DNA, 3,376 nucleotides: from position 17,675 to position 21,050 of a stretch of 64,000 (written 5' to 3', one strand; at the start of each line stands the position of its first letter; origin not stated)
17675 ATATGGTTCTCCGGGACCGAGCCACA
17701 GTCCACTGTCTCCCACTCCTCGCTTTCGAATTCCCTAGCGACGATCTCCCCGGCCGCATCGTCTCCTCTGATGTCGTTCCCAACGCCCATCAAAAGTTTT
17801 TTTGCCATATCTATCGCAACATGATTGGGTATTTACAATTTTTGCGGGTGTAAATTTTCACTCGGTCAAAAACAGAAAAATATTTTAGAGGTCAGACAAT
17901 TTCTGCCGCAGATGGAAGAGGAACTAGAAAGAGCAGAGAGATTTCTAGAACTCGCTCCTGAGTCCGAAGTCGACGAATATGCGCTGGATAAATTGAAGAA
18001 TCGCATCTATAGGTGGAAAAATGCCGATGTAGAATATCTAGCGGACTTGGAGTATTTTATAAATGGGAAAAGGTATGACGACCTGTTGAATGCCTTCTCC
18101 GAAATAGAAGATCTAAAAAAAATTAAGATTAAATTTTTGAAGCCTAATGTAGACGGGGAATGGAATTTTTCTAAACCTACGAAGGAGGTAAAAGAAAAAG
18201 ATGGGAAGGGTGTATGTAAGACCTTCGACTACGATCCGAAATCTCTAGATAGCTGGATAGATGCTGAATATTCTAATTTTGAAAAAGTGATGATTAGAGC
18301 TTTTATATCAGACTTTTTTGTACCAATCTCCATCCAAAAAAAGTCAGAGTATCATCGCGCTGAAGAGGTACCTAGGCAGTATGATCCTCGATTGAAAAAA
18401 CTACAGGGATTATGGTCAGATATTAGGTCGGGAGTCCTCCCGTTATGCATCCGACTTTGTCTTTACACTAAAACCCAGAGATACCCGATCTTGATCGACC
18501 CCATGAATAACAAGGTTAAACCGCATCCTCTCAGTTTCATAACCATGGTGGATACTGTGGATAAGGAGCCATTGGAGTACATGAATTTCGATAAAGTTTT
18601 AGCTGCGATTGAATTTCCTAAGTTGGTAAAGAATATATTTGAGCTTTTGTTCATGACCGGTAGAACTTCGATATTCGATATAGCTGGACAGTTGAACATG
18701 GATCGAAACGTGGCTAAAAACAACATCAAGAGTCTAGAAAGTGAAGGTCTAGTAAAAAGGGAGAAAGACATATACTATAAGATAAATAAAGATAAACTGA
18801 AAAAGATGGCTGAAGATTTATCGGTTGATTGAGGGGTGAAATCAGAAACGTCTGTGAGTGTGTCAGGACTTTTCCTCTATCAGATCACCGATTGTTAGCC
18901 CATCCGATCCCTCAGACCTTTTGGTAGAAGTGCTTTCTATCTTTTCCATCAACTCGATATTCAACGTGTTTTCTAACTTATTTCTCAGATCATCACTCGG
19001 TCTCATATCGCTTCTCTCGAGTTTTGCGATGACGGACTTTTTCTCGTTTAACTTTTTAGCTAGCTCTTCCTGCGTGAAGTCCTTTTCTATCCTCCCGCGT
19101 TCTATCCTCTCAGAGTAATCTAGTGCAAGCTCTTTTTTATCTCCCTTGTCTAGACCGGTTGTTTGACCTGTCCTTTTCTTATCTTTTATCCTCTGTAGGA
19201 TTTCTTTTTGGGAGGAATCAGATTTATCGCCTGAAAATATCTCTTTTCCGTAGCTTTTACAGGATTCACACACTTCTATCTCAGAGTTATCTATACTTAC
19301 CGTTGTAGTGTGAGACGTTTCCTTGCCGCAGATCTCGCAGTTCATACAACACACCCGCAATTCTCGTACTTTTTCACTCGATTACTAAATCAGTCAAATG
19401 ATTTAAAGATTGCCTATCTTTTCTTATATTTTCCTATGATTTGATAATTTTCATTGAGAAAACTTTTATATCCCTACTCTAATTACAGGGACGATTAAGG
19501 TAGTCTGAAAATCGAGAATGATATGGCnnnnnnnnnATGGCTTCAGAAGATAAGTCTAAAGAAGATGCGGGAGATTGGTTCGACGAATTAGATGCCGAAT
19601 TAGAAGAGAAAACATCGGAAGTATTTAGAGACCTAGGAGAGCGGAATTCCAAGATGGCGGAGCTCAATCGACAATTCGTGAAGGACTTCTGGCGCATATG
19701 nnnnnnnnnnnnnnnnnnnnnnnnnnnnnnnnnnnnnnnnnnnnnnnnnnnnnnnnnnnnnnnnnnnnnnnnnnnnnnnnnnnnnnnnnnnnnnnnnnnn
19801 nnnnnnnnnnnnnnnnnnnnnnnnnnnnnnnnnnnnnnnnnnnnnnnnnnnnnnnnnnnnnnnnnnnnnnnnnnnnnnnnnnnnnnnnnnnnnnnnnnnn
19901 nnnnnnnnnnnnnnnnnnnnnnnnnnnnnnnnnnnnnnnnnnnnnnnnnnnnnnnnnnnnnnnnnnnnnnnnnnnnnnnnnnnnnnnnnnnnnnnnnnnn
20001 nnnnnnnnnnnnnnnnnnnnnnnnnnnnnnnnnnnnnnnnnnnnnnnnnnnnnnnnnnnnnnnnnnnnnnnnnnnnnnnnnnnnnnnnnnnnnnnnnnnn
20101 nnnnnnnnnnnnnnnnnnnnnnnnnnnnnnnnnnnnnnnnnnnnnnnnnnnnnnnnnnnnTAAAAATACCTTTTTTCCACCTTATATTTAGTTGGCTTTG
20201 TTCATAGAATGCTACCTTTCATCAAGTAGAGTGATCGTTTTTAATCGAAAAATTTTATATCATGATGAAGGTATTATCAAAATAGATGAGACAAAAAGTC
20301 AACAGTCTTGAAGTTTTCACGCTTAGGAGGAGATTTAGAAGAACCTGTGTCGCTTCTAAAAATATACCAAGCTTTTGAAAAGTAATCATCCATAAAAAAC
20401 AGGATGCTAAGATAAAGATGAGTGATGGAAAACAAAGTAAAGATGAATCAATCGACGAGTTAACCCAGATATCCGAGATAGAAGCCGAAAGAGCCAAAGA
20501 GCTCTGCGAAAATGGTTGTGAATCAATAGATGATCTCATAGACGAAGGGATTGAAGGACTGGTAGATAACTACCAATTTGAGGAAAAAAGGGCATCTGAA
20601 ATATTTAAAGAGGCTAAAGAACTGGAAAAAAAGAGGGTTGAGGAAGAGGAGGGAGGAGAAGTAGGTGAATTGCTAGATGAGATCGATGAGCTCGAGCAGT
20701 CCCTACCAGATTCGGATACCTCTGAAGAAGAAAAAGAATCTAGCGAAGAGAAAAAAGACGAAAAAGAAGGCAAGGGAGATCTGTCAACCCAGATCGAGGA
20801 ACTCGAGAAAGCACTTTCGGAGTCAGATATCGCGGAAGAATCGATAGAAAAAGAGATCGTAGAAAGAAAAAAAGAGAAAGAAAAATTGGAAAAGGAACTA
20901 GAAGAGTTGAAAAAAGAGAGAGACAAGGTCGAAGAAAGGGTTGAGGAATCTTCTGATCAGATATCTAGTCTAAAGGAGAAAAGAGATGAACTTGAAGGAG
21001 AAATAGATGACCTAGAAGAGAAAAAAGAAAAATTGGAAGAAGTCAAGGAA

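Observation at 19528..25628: Stand-alone domain protein and a giant coiled-coil protein sharing the same C-terminal domain, in tandem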

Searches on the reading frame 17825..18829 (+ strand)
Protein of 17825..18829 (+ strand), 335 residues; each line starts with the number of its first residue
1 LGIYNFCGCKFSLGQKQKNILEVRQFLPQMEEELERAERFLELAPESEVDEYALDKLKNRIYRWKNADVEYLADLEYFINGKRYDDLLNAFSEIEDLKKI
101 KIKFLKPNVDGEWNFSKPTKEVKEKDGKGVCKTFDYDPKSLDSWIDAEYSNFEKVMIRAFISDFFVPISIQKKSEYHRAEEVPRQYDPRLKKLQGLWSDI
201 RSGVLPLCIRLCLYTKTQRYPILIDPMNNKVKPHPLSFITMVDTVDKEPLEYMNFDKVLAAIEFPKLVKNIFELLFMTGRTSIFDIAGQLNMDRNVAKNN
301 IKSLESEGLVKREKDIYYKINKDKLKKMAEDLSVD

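Call 6: search_protein_families(library=ncbifam, proteins=[window:17825-18829:+], max_evalue=1)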
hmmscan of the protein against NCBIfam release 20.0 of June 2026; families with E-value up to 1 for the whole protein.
window:17825-18829:+ (335 aa): 9 families
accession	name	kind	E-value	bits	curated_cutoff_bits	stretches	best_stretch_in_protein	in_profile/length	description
TIGR01884.1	cas_HTH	subfamily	2.9e-08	33.3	60.2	1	241-322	117-200/202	CRISPR-associated CARF protein Csa3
NF053606.1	Sta1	subfamily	0.0001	22.4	80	1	270-321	24-75/100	Sta1 family transcriptional regulator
NF033788.1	HTH_metalloreg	subfamily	0.00048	19.9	55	1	270-328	15-76/77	metalloregulator ArsR/SmtB family transcription factor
NF040939.2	trans_reg_lrs14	equivalog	0.012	15.7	90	1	271-319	27-75/103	Lrs14 family HTH-type transcriptional regulator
TIGR02702.1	SufR_cyano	equivalog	0.042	13.5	178.8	1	269-315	4-50/208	iron-sulfur cluster biosynthesis transcriptional regulator SufR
NF053758.1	ChrTpTrnRegChrS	equivalog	0.045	13.5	250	1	260-312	8-60/158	chromate efflux transcriptional regulator ChrS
NF041396.1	TranRegLrp_Halo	equivalog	0.059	13.2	190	1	266-312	5-51/149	HTH-type transcriptional regulator Lrp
NF040820.1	trans_reg_LrpA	equivalog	0.085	12.8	250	1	270-314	8-52/141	HTH-type transcriptional regulator LrpA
NF053777.1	Saro0803TransReg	equivalog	0.18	11.5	200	1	283-314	54-85/140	Saro_0803 family transcriptional regulator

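Call 63: search_protein_families(library=pfam, proteins=[window:17825-18829:+], max_evalue=0.0001)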
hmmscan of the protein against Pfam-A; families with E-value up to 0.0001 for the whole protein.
window:17825-18829:+ (335 aa): 0 families

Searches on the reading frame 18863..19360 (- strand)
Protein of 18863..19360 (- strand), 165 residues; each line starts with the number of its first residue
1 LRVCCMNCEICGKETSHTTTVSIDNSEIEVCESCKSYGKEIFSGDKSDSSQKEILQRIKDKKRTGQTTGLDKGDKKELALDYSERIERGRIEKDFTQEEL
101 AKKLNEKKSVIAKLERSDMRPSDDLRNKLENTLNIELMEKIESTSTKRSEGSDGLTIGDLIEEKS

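Call 6: search_protein_families(library=ncbifam, proteins=[window:18863-19360:-], max_evalue=1)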
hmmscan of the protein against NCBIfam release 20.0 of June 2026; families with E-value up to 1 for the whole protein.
window:18863-19360:- (165 aa): 10 families
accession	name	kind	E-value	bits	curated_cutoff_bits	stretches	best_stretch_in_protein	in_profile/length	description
TIGR00270.2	TIGR00270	equivalog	3.9e-38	130.8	110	1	7-163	1-158/159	multiprotein bridging factor aMBF1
NF041951.1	phage_RstR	subfamily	2.8e-06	27.5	80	1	82-138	3-59/108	RstR family transcriptional repressor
TIGR03830.1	CxxCG_CxxCG_HTH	subfamily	0.00014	21.6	61.8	1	18-129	17-113/127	type II TA system antitoxin MqsA family protein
NF047948.1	male_kill_WMK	equivalog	0.00019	21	300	1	77-149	158-230/300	WO male-killing family protein Wmk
NF000612.0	PRK00019.1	equivalog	0.0051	16.4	70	1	6-46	14-49/72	50S ribosomal protein L31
NF003162.0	PRK04140.1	equivalog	0.011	14.8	263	1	84-147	129-192/317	transcriptional regulator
NF003055.0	PRK03975.1-2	equivalog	0.021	14.6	122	1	93-165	23-90/140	putative transcriptional regulator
NF002096.0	PRK00939.1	subfamily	0.054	13.7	98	1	8-100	5-99/102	stress response translation initiation inhibitor YciH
NF007271.0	PRK09726.1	equivalog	0.059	13.4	79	1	90-117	21-48/88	type II toxin-antitoxin system antitoxin HipB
NF003745.1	PRK05342.1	equivalog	0.1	11.4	359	1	6-53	6-52/418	ATP-dependent Clp protease ATP-binding subunit ClpX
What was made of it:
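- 18863..19360 (-): aMBF1 gene, divergent upstream neighbour (context). TIGR00270 scores 130.8 bits against a cutoff of 110 (call 6).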

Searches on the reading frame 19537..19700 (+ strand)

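Call 69: search_protein_families(library=pfam, proteins=[window:19537-19700:+], max_evalue=10)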
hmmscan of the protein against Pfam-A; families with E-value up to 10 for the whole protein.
window:19537-19700:+ (54 aa): 2 families
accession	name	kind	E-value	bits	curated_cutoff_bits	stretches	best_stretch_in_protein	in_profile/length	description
PF11083.13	Relaxase_C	-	0.11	13.1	30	1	9-46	18-55/125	C-terminal helical hairpin domain from relaxase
PF24126.1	DUF7394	-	0.14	12.9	27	1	14-46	27-59/65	Family of unknown function (DUF7394)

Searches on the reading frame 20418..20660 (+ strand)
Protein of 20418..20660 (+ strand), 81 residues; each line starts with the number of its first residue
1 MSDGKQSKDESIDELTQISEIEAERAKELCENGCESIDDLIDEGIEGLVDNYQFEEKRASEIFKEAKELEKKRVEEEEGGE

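Call 49: search_solved_structures(query=A2, max_evalue=1, show_alignments=2)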
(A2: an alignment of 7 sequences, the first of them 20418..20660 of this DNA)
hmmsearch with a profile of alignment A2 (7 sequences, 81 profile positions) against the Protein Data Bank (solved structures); distinct sequences matched with E-value up to 1: 95 (the best 60 are shown).
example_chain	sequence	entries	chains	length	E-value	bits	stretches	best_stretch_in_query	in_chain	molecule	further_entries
3cma_Y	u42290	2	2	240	4.3e-07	33.6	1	1-81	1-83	50S ribosomal protein L32e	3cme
1s72_Y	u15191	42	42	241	4.4e-07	33.6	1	1-81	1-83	50S ribosomal protein L32E | RPL32E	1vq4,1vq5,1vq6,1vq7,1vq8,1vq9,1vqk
1jj2_X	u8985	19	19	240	2.5e-06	31.1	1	7-81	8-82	RIBOSOMAL PROTEIN L32E | 50S ribosomal protein L32E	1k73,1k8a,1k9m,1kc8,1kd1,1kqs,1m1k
5ms0_M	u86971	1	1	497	3e-06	30.9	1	8-67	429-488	Transcription termination/antitermination protein NusA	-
6flq_F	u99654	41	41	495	3.5e-06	30.7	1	8-67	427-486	Transcription termination/antitermination protein NusA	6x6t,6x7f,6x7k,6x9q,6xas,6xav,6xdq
6z9p_A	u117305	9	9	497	3.5e-06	30.6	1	8-67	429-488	Transcription termination/antitermination protein NusA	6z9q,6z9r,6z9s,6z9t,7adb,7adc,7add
8pil_F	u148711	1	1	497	3.6e-06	30.6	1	8-67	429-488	Transcription termination/antitermination protein NusA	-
7ubn_N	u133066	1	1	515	4.1e-06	30.5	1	8-67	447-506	Transcription termination/antitermination protein NusA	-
6gov_A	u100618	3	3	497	4.5e-06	30.3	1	8-67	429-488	Transcription termination/antitermination protein NusA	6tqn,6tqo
9l94_Q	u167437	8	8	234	2.1e-05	28.2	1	10-81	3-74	Large ribosomal subunit protein eL32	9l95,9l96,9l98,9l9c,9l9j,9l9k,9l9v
2va8_A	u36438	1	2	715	3.3e-05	27.5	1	11-41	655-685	SKI2-TYPE HELICASE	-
6ib8_C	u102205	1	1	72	0.0003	24.5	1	10-67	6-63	Transcription termination/antitermination protein NusA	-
1wcn_A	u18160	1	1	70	0.00031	24.4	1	10-68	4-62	TRANSCRIPTION ELONGATION PROTEIN NUSA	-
2jzb_B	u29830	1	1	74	0.00034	24.3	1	10-67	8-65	Transcription elongation protein nusA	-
4mtn_A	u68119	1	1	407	0.00036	24.2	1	6-76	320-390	Transcription termination factor NusA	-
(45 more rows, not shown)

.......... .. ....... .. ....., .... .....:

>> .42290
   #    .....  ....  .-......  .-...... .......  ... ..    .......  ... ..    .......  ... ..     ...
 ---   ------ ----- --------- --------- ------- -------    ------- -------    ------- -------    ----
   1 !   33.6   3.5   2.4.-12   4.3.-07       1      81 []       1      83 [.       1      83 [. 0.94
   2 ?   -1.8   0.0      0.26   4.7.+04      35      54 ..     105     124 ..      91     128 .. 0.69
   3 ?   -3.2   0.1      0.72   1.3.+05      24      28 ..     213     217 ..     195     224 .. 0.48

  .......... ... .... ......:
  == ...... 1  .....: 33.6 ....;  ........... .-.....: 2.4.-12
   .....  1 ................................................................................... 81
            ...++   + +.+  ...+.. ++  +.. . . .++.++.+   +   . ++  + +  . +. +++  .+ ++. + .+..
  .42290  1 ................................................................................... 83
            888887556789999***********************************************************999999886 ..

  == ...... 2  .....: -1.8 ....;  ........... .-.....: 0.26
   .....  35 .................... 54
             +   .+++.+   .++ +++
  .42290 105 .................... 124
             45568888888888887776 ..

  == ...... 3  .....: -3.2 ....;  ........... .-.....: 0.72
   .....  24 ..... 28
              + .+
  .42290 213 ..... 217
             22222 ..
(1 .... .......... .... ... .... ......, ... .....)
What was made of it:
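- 20454..20621 (+): (HhH)2 domain, residues 13-68. The profile hits the (HhH)2 modules of Haloarcula L32e (4e-7), NusA C-terminal repeats (3e-6), Hel308 domain 5 and Rad51/RadA NTD (call 49).
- That pattern resembles protein-binding HhH modules such as the NusA acidic repeats (call 49).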

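Call 50: search_protein_families(library=pfam, alignment_id=A2, max_evalue=0.01)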
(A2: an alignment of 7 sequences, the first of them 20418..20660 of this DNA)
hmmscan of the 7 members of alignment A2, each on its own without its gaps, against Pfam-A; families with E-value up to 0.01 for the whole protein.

A. member 1, window:20418-20660:+ (81 aa): 3 families
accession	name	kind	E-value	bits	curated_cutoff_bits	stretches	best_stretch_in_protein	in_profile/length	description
PF14520.12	HHH_5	-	5.1e-06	27.3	27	1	13-68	2-57/57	Helix-hairpin-helix domain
PF10391.15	DNA_pol_lambd_f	-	0.0029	17.8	29.8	1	14-45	2-33/51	Fingers domain of DNA polymerase lambda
PF12156.14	ATPase-cat_bd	-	0.0086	17.2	27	0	12-65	9-60/86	Putative metal-binding domain of cation transport ATPase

B. families by the number of members that match (of 7 scanned): 8 families
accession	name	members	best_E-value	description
PF14520.12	HHH_5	7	1.6e-09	Helix-hairpin-helix domain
PF10391.15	DNA_pol_lambd_f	6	1.8e-06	Fingers domain of DNA polymerase lambda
PF11731.14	Cdd1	2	0.00038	Pathogenicity locus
PF25453.1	DUF7898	1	0.0017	Domain of unknown function (DUF7898)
PF10925.13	DUF2680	1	0.0028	Protein of unknown function (DUF2680)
PF12826.13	HHH_2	1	0.0041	Helix-hairpin-helix motif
PF22357.2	AF1548-like_C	1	0.0071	AF1548-like, C-terminal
PF12156.14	ATPase-cat_bd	1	0.0086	Putative metal-binding domain of cation transport ATPase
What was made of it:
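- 20454..20621 (+): PF14520 HHH_5 scores 27.3 bits (cutoff 27), and 7/7 orthologs match (call 50).
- On HHH_5 / (HhH)2 domain (PF14520): All 7 of 7 orthologs match, best E=1.6e-9 (call 50).
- Closest known: . Same: The N-terminal 13-68 matches HHH_5 at the Pfam cutoff, and its profile retrieves these modules (calls 49, 50).
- Checked: The N-terminal HhH call is confirmed: HHH_5 scores 27.3 bits against a cutoff of 27 on the isolated 81-aa N-terminus, and all 7 orthologous N-termini match (best E=1.6e-9) (call 50).
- The protein has two distinct ends: (HhH)2 confirmed (calls 49, 50) and the head.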

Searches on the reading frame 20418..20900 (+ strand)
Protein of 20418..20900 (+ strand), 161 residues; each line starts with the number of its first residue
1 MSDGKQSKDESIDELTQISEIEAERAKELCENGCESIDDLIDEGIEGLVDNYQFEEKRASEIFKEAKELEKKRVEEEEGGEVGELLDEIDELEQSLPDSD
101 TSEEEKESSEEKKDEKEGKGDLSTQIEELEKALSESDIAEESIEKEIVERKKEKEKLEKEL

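Call 4: search_protein_families(library=pfam, proteins=[window:20418-20900:+], max_evalue=1)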
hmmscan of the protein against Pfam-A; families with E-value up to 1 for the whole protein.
window:20418-20900:+ (161 aa): 3 families
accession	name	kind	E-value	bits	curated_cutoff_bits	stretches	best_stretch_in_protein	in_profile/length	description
PF14520.12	HHH_5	-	1.8e-05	25.6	27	1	13-68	2-57/57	Helix-hairpin-helix domain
PF10391.15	DNA_pol_lambd_f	-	0.0086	16.3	29.8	1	14-44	2-32/51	Fingers domain of DNA polymerase lambda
PF12156.14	ATPase-cat_bd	-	0.062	14.5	27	1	12-64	9-59/86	Putative metal-binding domain of cation transport ATPase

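Call 6: search_protein_families(library=ncbifam, proteins=[window:20418-20900:+], max_evalue=1)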
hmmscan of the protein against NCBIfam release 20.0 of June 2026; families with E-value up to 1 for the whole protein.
window:20418-20900:+ (161 aa): 5 families
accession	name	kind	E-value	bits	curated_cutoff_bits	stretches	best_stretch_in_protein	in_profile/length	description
NF003301.0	PRK04301.1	equivalog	0.00056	19.2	259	1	12-84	4-75/316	DNA repair and recombination protein RadA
NF002654.0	PRK02362.1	equivalog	0.001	17.5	887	1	12-117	651-730/739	ATP-dependent DNA helicase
NF002251.0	PRK01172.1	equivalog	0.0038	15.5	891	1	10-74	609-673/674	ATP-dependent DNA helicase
NF038368.1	P2_Rz1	equivalog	0.076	13.2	27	1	116-144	47-75/85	Rz1-like lysis system protein LysC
NF041378.1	XopZ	subfamily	0.64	7.9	1300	1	10-152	135-278/1292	XopZ family type III secretion system effector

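Call 79: search_protein_families(library=padloc, proteins=[window:20418-20900:+], max_evalue=0.01)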
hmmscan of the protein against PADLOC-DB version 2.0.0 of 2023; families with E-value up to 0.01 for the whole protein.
window:20418-20900:+ (161 aa): 0 families

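Call 80: search_protein_families(library=phrogs, proteins=[window:20418-20900:+], max_evalue=0.01)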
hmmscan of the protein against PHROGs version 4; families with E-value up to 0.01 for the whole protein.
window:20418-20900:+ (161 aa): 0 families
